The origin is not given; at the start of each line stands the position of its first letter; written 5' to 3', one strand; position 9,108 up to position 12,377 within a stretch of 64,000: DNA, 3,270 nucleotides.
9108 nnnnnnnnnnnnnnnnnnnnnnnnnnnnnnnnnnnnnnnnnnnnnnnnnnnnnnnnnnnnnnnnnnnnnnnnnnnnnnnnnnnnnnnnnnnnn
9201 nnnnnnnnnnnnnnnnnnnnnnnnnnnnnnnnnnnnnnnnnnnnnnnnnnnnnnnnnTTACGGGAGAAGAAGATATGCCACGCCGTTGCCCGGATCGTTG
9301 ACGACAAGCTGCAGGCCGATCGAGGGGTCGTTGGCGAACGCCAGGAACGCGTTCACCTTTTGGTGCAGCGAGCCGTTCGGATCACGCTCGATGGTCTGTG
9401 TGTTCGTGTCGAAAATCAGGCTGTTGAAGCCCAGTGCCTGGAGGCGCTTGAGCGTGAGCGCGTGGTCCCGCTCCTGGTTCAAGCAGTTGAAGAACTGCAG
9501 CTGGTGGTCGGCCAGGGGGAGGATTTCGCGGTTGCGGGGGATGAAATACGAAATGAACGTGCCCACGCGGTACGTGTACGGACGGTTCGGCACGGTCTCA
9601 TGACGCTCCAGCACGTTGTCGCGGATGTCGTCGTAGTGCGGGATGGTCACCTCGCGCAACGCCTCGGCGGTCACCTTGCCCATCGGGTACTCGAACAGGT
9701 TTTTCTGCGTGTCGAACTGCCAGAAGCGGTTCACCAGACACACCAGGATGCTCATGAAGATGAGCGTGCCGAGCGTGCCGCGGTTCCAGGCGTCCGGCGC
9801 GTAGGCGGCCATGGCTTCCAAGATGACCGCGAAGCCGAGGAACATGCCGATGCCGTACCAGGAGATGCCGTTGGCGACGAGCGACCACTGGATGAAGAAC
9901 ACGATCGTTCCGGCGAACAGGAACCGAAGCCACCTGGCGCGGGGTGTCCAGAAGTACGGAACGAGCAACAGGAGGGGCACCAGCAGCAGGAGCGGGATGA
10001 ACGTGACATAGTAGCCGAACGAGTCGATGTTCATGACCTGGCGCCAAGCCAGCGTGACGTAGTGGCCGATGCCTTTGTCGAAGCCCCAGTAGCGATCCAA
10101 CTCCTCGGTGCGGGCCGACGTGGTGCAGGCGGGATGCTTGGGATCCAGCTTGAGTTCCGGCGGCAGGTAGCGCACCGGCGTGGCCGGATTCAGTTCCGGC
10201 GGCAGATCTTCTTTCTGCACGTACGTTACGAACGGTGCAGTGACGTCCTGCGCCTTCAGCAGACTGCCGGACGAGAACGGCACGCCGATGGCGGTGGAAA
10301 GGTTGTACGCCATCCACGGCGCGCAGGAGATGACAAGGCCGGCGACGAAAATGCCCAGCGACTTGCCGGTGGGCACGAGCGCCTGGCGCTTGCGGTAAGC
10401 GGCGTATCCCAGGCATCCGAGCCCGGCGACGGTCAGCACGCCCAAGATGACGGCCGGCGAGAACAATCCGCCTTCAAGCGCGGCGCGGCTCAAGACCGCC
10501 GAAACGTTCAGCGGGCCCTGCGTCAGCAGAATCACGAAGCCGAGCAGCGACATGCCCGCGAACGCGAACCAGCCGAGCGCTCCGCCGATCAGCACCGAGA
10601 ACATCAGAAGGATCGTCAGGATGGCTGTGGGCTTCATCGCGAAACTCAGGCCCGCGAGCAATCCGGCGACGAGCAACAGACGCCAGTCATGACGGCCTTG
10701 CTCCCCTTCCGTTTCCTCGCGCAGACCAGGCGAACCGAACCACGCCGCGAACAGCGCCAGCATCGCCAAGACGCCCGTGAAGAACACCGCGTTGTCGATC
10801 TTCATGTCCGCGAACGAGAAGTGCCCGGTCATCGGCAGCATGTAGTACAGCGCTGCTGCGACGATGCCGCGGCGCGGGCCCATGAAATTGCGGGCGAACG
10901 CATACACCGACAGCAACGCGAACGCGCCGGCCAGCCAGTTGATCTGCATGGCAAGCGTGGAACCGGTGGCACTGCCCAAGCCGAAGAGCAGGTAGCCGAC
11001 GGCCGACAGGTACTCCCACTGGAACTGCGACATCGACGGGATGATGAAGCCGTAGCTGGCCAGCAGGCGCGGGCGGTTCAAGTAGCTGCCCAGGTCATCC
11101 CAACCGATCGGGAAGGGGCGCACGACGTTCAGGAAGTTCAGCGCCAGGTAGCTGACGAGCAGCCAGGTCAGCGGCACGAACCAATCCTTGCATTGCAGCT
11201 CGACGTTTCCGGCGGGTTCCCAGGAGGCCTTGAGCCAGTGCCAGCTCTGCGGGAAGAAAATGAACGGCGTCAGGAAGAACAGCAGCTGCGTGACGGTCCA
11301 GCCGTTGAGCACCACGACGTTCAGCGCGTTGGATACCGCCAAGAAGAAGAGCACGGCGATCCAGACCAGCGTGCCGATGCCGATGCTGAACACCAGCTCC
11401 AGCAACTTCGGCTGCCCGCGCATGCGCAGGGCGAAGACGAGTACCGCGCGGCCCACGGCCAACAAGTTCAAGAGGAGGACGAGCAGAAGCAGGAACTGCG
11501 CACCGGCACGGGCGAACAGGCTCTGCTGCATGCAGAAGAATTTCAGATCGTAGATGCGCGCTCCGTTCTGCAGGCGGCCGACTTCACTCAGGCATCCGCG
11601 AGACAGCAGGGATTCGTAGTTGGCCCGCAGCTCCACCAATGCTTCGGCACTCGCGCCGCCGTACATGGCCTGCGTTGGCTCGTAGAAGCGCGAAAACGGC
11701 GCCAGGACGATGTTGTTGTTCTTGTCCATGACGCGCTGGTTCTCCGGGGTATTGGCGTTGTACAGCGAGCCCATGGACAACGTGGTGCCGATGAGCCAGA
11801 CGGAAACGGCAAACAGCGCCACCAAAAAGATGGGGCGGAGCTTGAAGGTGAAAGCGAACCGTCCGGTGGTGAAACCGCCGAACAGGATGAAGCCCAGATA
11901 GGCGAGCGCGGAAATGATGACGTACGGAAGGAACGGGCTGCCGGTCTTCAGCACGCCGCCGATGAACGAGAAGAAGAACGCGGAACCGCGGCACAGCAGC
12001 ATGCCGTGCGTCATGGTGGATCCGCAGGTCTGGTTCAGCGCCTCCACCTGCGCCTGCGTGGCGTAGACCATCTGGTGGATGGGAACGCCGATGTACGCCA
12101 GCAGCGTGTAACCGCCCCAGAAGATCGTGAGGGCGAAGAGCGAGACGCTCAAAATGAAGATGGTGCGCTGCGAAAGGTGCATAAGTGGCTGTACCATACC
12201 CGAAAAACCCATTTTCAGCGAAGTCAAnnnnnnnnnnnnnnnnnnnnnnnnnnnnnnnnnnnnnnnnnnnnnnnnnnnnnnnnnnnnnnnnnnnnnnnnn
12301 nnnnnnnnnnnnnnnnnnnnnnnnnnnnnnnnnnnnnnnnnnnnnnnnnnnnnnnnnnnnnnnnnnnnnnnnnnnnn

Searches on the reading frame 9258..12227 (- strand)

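Call 39: search_protein_families(library=pfam, proteins=[window:9258-12227:-], max_evalue=0.001)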
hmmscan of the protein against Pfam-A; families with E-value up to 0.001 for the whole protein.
window:9258-12227:- (989 aa): 1 family
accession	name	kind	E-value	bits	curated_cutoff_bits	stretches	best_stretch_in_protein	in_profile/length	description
PF13231.12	PMT_2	-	6.4e-07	30.2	26.1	1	427-568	25-152/160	Dolichyl-phosphate-mannose-protein mannosyltransferase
